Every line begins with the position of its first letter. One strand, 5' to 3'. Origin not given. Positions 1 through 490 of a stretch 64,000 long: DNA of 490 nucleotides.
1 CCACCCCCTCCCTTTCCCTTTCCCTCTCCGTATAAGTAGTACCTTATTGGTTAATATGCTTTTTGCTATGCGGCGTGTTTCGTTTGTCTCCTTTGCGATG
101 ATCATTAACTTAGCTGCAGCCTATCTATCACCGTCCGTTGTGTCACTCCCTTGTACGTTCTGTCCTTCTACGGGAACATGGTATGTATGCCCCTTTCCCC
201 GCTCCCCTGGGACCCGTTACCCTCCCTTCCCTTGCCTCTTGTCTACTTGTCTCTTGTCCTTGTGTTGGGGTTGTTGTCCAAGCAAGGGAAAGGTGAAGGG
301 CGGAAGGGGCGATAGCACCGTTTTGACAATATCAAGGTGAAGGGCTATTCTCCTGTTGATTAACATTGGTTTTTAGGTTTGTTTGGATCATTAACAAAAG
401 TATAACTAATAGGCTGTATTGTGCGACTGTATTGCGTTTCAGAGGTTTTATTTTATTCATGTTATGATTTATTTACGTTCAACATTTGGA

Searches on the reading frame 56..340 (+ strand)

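Call 59: search_protein_families(library=pfam, alignment_id=A2, max_evalue=0.001)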
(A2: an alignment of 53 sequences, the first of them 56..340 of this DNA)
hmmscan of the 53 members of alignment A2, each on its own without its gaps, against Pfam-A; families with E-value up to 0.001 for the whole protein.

A. member 1, window:56-340:+ (94 aa): 0 families

B. families by the number of members that match (of 53 scanned): 12 families
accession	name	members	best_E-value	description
PF05732.17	RepL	2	1.1e-07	Firmicute plasmid replication protein (RepL)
PF01145.31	Band_7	1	2e-22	SPFH domain / Band 7 family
PF25487.1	ETR1_N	1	9.2e-22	Ethylene receptor 1-like, N-terminal domain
PF14423.12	Imm5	1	9.3e-11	Immunity protein Imm5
PF21805.3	Imm5_like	1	5.4e-09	Imm-5 like putative immunity protein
PF17762.8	HTH_ParB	1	3.1e-07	ParB HTH domain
PF19067.5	DUF5763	1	3.5e-07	Family of unknown function (DUF5763)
PF00041.27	fn3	1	4.1e-05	Fibronectin type III domain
PF08281.18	Sigma70_r4_2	1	5.4e-05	Sigma-70, region 4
PF08279.18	HTH_11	1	0.00025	HTH domain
PF12728.13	HTH_17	1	0.0006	Helix-turn-helix domain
PF04545.22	Sigma70_r4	1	0.00068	Sigma-70, region 4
